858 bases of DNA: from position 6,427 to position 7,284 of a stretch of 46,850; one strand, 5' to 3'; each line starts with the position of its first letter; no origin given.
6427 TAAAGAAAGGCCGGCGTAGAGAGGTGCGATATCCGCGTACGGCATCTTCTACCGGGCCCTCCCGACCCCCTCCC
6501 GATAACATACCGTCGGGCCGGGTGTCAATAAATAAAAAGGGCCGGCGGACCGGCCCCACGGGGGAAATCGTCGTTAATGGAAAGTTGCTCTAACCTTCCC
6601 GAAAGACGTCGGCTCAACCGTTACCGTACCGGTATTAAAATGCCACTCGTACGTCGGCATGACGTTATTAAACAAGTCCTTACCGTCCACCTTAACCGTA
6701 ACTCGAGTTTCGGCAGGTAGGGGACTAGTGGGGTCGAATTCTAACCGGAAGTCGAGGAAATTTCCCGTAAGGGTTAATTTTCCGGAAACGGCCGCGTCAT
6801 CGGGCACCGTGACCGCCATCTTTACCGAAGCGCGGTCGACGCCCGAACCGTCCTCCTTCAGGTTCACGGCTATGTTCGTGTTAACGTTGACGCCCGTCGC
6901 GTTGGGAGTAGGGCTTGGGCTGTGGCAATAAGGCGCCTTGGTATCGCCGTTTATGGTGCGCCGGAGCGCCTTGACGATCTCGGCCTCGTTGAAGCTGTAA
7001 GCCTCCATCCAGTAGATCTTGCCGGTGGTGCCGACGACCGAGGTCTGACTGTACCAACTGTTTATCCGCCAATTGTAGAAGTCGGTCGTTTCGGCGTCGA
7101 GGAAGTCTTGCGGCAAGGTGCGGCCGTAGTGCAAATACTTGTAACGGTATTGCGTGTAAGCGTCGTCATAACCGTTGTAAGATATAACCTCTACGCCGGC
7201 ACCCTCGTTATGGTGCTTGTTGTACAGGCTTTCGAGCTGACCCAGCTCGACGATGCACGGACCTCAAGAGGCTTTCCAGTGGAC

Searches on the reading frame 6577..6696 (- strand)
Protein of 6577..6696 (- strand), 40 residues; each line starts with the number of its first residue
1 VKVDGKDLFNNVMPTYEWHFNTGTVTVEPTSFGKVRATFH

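Call 33: find_homologous_proteins(query=A3, max_evalue=10)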
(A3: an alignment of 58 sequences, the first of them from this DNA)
Query A3 (58 sequences) (40 aa, profile of the alignment): 14 proteins with E <= 10 among 20 candidates.
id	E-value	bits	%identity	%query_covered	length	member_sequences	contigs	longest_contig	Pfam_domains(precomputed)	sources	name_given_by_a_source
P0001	7.1e-11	60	32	85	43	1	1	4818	-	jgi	jgi:DNA-binding beta-propeller fold protein YncE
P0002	1.1e-10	60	57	35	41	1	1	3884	-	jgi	jgi:DNA-binding beta-propeller fold protein YncE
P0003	1.7e-9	56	47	38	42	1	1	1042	-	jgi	jgi:hypothetical protein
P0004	2.6e-9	55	47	38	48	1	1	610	PF01436.28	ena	-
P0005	3.1e-8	52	43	35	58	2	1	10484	-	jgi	-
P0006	4.4e-8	51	48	53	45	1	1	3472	-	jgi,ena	-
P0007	6.5e-8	51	48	68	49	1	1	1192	-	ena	-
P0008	1.1e-7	50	47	38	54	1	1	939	-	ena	-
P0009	2.4e-7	49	50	35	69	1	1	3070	-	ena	-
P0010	4.9e-7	48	53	48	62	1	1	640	-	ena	-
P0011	6.2e-6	44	45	50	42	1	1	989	-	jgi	-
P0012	1.1e-5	43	44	40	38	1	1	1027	-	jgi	jgi:hypothetical protein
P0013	3.6e-4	39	38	85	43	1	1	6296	-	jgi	jgi:hypothetical protein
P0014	2.2e-2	33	38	85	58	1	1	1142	-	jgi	jgi:hypothetical protein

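Call 50: search_protein_representatives(alignment_id=A4)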
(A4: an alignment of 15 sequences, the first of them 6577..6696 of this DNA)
Query: 15 sequences, 52 profile positions. Proteins with E-value up to 0.001 (for the whole library): 14710; up to 1e-10: 2469; up to 1e-30: 31. The best 150 are listed.
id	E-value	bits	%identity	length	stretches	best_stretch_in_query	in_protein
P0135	4.3e-80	280.0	-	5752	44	14-35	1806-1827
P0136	2.7e-54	197.4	-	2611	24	15-39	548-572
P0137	6.5e-43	160.9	-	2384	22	10-43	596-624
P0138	1.4e-42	159.9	-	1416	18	12-35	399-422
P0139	2.5e-42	159.0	-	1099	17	15-36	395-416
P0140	4.9e-41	154.9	-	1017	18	10-39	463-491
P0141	1.5e-40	153.4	-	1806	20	16-34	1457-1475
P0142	8.5e-40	151.0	-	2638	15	12-35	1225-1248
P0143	1.1e-39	150.6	-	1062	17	10-39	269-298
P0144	1.5e-39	150.1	-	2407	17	15-34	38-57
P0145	3.6e-37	142.5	-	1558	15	15-34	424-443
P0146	4.3e-36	139.1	-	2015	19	9-36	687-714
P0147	5.4e-36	138.8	-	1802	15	17-38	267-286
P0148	1.2e-35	137.7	-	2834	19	17-33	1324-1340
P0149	1.5e-35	137.4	-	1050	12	12-36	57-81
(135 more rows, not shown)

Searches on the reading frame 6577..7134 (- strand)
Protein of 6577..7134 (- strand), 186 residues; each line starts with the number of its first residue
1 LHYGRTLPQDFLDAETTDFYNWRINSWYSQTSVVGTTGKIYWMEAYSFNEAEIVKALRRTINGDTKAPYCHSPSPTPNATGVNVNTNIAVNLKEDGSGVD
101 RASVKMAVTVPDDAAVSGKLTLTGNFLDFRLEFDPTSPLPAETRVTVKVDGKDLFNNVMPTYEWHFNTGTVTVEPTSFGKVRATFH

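Call 67: predict_structure(alignment_id=A6)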
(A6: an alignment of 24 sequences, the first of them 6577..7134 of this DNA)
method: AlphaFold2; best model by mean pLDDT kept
length: 186 residues; sequences in the alignment: 24
mean_pLDDT: 72.2   pTM: 0.63
mean pLDDT of the five models: 72.2, 71.7, 71.5, 70.8, 68.9
residues with pLDDT >= 90: 79; 70-90: 24; 50-70: 30; < 50: 53
segments of 3 or more residues with pLDDT < 50: 1-44, 58-63
pLDDT, mean of each block of 10 residues (from residue 1): 35 42 40 46 51 50 71 97 95 82 95 92 88 95 96 87 95 57 50
secondary structure, 60 per line:
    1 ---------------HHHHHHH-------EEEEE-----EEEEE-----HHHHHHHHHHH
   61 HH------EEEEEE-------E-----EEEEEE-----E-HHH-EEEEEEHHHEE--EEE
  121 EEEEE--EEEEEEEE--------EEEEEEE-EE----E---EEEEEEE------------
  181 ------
elements in order: H16-22 E30-34 E40-44 H50-62 E69-74 E88-93 E105-110 E118-125 E128-135 E144-150 E162-168
